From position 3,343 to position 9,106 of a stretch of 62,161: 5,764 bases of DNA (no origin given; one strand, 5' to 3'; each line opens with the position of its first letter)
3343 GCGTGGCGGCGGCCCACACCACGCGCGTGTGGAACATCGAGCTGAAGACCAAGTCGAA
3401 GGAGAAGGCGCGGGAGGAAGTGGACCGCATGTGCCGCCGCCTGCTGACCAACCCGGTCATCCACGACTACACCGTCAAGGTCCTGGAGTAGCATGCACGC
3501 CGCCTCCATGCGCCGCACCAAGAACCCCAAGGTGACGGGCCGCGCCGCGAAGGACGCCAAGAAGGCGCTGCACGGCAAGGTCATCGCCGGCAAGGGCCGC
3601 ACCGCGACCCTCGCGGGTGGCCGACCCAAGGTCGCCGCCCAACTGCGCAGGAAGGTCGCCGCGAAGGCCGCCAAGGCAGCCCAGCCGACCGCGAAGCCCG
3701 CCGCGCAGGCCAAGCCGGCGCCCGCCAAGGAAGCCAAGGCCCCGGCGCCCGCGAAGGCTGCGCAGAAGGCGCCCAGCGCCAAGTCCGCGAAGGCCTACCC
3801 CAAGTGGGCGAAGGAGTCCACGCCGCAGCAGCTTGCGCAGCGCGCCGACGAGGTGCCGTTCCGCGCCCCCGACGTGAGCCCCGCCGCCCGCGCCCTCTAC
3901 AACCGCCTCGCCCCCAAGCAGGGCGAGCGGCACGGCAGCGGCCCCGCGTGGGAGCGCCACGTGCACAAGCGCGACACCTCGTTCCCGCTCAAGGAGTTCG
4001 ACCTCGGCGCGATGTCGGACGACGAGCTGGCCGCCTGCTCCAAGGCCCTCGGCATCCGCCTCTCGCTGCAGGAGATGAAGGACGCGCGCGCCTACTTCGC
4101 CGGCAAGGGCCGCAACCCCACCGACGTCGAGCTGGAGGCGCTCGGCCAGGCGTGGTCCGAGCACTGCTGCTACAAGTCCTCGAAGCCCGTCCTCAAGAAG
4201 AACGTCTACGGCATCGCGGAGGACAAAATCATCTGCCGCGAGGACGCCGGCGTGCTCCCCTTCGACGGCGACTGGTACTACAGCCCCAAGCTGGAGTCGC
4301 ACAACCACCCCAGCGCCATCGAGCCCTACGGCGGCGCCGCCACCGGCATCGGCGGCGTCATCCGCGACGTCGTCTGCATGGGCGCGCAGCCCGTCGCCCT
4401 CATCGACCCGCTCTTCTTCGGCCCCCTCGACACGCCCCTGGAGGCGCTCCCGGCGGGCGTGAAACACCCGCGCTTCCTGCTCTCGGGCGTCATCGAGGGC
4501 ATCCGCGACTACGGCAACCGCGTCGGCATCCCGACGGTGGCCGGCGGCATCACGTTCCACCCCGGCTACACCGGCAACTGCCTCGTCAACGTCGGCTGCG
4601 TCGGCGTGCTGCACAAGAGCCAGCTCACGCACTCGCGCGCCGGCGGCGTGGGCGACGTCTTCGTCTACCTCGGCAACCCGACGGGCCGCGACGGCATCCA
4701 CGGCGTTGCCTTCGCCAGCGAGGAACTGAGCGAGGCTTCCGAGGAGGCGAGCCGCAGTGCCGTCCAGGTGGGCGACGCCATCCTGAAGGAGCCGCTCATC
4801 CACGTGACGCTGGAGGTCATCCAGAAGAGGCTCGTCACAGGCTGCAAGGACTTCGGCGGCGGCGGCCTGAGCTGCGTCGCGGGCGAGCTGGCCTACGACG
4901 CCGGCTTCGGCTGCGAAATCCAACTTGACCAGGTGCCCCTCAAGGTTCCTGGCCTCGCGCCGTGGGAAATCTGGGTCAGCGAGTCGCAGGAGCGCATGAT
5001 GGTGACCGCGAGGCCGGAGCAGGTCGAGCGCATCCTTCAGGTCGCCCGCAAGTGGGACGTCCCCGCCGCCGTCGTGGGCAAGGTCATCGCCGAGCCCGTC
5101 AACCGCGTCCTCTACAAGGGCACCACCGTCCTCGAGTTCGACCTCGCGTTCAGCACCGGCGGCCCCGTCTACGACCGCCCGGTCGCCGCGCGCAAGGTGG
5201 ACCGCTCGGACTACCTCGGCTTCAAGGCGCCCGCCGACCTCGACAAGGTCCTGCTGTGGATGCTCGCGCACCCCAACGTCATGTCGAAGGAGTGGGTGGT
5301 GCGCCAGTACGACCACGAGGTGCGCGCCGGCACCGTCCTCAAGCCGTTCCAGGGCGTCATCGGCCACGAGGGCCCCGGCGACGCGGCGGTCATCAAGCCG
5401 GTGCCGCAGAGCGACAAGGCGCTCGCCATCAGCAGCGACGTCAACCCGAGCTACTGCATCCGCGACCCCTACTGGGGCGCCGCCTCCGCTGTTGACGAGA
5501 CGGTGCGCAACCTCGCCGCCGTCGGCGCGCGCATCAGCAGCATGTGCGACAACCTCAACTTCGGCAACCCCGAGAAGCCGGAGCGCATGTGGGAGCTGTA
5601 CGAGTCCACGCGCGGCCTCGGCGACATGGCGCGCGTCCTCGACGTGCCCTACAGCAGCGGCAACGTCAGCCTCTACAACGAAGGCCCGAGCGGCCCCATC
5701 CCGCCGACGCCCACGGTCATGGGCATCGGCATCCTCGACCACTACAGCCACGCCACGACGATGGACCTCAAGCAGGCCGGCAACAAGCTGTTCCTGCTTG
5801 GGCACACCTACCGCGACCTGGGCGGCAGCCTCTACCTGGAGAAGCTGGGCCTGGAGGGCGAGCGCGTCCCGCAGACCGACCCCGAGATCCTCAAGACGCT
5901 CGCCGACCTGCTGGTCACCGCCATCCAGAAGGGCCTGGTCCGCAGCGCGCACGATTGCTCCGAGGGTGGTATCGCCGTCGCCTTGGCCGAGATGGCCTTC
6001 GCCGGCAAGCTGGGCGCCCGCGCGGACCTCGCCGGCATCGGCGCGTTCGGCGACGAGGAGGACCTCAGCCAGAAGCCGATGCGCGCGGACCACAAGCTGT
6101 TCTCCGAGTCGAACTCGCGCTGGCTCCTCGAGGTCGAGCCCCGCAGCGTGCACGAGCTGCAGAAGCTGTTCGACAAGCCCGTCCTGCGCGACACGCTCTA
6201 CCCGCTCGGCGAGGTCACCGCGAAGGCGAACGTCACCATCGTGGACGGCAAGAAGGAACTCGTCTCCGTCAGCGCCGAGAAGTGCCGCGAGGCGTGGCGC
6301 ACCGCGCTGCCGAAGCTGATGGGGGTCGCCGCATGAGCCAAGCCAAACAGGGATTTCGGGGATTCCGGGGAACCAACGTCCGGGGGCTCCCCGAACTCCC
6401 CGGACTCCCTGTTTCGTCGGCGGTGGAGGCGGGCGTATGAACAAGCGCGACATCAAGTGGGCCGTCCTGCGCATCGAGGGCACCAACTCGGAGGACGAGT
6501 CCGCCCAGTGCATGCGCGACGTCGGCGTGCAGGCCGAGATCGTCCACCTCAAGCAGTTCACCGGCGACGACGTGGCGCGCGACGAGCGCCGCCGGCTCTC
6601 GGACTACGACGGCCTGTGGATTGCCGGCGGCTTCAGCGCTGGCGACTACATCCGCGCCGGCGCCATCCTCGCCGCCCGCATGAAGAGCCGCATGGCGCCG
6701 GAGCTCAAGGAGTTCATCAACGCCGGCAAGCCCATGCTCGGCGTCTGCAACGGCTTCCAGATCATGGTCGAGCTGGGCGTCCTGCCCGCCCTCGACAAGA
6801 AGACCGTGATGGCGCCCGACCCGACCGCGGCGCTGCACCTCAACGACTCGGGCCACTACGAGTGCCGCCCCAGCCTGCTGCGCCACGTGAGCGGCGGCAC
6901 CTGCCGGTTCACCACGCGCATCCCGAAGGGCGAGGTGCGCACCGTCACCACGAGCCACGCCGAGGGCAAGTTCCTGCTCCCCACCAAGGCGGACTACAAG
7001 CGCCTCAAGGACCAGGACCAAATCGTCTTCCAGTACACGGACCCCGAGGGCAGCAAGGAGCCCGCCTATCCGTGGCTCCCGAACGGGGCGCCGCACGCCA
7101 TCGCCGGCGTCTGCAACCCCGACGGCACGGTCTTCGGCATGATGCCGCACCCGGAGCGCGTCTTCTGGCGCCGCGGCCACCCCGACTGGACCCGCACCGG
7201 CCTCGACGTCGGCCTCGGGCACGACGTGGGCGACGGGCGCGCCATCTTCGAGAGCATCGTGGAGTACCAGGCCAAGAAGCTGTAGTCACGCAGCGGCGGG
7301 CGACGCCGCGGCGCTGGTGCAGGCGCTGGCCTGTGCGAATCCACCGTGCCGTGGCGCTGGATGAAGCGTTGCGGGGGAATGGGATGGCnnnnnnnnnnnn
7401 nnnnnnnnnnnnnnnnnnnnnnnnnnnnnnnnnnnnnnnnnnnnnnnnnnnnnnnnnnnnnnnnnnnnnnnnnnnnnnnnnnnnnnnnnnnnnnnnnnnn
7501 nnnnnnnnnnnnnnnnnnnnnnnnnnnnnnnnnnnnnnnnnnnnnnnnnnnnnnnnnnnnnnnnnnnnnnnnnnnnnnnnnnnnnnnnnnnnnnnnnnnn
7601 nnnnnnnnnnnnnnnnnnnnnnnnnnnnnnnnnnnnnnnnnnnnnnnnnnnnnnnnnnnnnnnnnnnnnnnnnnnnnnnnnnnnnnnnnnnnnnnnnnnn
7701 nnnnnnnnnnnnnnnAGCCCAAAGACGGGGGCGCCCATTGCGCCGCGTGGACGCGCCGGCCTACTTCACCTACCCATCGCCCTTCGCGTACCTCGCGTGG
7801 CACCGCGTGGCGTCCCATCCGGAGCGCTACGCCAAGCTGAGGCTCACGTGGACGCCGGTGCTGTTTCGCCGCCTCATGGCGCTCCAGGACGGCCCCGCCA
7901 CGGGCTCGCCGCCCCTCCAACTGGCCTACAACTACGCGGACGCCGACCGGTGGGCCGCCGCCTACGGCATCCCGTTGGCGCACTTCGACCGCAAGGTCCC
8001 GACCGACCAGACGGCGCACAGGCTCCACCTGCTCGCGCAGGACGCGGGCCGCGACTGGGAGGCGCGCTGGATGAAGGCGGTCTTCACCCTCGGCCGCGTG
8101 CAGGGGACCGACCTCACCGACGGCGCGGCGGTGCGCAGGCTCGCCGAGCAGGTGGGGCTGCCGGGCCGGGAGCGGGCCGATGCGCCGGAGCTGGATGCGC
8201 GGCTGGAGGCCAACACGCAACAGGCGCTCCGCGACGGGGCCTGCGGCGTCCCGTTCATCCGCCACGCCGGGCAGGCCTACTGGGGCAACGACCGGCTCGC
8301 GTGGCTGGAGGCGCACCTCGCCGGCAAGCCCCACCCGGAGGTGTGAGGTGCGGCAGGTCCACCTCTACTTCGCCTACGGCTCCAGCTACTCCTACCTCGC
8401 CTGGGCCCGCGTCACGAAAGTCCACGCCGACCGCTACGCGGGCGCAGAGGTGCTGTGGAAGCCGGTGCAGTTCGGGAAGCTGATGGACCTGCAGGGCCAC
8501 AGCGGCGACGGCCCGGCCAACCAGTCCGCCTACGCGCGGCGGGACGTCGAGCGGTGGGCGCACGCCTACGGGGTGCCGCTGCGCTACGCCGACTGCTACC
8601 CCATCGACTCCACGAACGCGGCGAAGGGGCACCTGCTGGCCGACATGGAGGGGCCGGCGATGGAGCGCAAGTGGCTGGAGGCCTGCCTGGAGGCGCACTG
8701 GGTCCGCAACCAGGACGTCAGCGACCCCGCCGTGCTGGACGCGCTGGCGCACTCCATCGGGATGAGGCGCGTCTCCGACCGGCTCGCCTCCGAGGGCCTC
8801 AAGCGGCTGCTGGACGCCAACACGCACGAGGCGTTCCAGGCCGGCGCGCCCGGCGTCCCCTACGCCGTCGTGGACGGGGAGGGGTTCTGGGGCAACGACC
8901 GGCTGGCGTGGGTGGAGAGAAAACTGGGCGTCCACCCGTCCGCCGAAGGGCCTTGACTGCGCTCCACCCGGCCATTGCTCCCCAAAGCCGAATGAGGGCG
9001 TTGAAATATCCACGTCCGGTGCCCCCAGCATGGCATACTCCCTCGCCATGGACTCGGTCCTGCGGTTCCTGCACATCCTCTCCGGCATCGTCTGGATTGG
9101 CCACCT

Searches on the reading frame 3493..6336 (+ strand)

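Call 13: search_protein_families(library=pfam, proteins=[window:3493-6336:+])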
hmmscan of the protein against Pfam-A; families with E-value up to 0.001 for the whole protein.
window:3493-6336:+ (947 aa): 3 families
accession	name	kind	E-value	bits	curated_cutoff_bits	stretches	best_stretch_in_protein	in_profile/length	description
PF02769.27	AIRS_C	-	1.3e-58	198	23.1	2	386-540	2-154/156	AIR synthase related protein, C-terminal domain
PF00586.29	AIRS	-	5.6e-43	146.4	24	2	250-372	2-111/112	AIR synthase related protein, N-terminal domain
PF18072.6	FGAR-AT_linker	-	7.4e-16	58.8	26.6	1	179-228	1-50/50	Formylglycinamide ribonucleotide amidotransferase linker domain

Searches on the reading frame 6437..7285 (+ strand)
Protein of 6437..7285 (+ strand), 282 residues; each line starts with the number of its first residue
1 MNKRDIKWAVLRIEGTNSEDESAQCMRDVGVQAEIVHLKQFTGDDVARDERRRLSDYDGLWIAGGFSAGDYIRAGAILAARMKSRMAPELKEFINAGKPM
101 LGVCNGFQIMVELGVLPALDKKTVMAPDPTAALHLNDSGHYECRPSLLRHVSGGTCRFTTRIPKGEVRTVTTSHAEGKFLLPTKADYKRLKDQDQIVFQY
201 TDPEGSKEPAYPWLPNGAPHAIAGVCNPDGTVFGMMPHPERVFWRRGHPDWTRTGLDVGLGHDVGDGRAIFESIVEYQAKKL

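Call 13: search_protein_families(library=pfam, proteins=[window:6437-7285:+])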
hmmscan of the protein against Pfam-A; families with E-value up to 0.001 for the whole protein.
window:6437-7285:+ (282 aa): 3 families
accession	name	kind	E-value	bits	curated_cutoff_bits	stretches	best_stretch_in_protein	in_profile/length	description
PF13507.12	GATase_5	-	8.9e-59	199.1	27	1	7-277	3-259/260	CobB/CobQ-like glutamine amidotransferase domain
PF00117.34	GATase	-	2.6e-06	27.7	22.8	1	23-113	14-88/190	Glutamine amidotransferase class-I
PF07685.20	GATase_3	-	4.7e-05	23.5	27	1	51-111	34-89/196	CobB/CobQ-like glutamine amidotransferase domain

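Call 15: find_encoding_contigs(protein=window:6437-7285:+, flank=10000, max_places=10)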
Protein window:6437-7285:+ (282 aa): 1 contig read that carries it; 1 place shown.
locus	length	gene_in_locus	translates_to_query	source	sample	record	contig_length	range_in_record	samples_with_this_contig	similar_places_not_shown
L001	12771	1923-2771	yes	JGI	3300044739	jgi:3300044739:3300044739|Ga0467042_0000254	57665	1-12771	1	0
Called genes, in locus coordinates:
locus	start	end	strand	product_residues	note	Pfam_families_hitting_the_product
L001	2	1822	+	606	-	?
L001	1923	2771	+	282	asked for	PF13507:GATase_5, PF00117:GATase (weak)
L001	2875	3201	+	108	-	-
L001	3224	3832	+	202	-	PF01323:DSBA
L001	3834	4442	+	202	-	PF01323:DSBA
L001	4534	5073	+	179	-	PF06181:Urate_ox_N (weak)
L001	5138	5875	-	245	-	PF00702:Hydrolase, PF12710:HAD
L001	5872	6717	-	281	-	PF02129:Peptidase_S15, PF12146:Hydrolase_4, PF00561:Abhydrolase_1, PF12697:Abhydrolase_6, PF00326:Peptidase_S9 (faint)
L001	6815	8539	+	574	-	PF03485:Arg_tRNA_synt_N, PF00750:tRNA-synt_1d, PF05746:DALR_1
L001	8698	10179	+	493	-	-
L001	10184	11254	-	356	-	PF00752:XPG_N, PF00867:XPG_I, PF01367:5_3_exonuc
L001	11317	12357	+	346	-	PF04389:Peptidase_M28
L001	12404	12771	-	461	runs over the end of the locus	PF02878:PGM_PMM_I, PF02879:PGM_PMM_II, PF02880:PGM_PMM_III, PF00408:PGM_PMM_IV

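Call 26: find_related_loci(query=window:6437-7285:+, collection=metagenome_contigs, flank=10000)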
Query window:6437-7285:+ (282 aa) in metagenome_contigs; peptide patterns used: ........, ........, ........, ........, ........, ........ (x = any residue, [..] = any of these).
229 stretches matched a pattern; 136 encode a relative of the query (tblastn E <= 1e-3); the best 80 are kept; 80 distinct loci.
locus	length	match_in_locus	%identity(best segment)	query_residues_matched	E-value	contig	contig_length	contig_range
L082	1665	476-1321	88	1-282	0e+0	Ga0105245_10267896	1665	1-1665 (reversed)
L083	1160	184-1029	82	1-282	0e+0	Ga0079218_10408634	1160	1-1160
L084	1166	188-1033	81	1-282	1e-176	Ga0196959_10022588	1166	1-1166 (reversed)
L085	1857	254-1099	77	1-282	3e-163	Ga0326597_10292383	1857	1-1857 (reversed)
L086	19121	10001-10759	40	10-282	9e-53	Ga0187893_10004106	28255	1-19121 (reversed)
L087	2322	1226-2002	39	2-282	6e-52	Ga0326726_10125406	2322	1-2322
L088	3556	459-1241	37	5-277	4e-51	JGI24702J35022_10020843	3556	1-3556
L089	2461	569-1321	38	15-277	1e-50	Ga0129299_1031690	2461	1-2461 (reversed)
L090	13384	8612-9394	37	5-277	1e-49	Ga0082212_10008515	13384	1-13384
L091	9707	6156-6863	39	5-251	9e-50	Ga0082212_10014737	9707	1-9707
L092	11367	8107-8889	36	5-277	1e-48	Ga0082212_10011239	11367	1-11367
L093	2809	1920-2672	40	15-277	8e-49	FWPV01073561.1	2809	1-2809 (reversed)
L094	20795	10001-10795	35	1-277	1e-48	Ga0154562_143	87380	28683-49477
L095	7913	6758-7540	38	5-277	1e-48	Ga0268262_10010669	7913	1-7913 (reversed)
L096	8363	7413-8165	38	15-277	2e-48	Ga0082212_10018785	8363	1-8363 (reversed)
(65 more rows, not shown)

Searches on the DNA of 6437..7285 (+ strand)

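Call 72: search_rna_families(sources=[L294, L083, L082, L003], threshold=evalue, max_evalue=5)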
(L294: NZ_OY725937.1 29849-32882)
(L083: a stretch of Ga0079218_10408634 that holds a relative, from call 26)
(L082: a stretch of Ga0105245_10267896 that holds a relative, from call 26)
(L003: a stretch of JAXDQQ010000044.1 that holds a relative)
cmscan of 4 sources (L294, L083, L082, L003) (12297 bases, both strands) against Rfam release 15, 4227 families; matches with E-value up to 5: 14.
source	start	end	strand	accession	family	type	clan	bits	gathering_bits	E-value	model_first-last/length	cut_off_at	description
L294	1503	1576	+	RF04002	MIR6143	Gene; miRNA;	-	34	75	0.0016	1-89/89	no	MIR6143 microRNA precursor family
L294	1503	1576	-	RF00891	mir-671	Gene; miRNA;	-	31.8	65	0.033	1-84/84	no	mir-671 microRNA precursor family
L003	436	508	+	RF03468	mir-2830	Gene; miRNA;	-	31.2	70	0.0051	1-76/76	no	mir-2830 microRNA precursor family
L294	2674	2755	+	RF04348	Plastid-psbM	Cis-reg;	-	31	52.7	0.31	1-79/79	no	Plastid-psbM 3UTR RNA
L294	1506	1572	-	RF03672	MIR840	Gene; miRNA;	-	26.6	150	0.27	1-147/147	no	MIR840 microRNA precursor family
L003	5185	5267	+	RF04231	mir-9191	Gene; miRNA;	-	25.9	100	0.21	1-73/73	no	mir-9191 microRNA precursor family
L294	1503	1576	+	RF03457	MIR173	Gene; miRNA;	-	25.6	70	0.15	1-102/102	no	MIR173 microRNA precursor family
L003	6018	6079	+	RF02027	MIR2907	Gene; miRNA;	-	24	60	0.55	1-65/65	no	MIR2907 microRNA precursor family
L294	1501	1578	-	RF03457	MIR173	Gene; miRNA;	-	23.5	70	0.57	1-102/102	no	MIR173 microRNA precursor family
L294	1513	1568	+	RF03384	mir-7180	Gene; miRNA;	-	22.2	78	0.63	1-58/58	no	mir-7180 microRNA precursor family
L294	299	404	+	RF01201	snR40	Gene; snRNA; snoRNA; CD-box;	CL00054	19.6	50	4.7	1-93/93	no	Small nucleolar RNA snR40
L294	1508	1562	-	RF00674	mir-187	Gene; miRNA;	-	19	58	4.5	21-64/81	no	mir-187 microRNA precursor family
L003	4380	4445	+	RF02940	COG3860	Cis-reg;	-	17.9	42.5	2.6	1-54/54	no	COG3860 RNA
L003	3555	3606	-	RF01276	sR53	Gene; snRNA; snoRNA; CD-box;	-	16.9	49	3.6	1-60/60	no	Small nucleolar RNA sR53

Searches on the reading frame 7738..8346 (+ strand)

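Call 32: search_protein_families(library=pfam, proteins=[window:7738-8346:+])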
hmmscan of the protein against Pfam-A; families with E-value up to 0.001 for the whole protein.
window:7738-8346:+ (202 aa): 1 family
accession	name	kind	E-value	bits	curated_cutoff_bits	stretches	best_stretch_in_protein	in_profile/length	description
PF01323.26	DSBA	-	4.6e-23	82.4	25.6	1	9-194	5-190/191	DSBA-like thioredoxin domain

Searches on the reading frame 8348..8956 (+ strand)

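Call 32: search_protein_families(library=pfam, proteins=[window:8348-8956:+])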
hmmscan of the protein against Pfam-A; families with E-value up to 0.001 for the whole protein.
window:8348-8956:+ (202 aa): 1 family
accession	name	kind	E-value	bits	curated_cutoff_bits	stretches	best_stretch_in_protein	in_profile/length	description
PF01323.26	DSBA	-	3.2e-29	102.5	25.6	1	3-193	1-190/191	DSBA-like thioredoxin domain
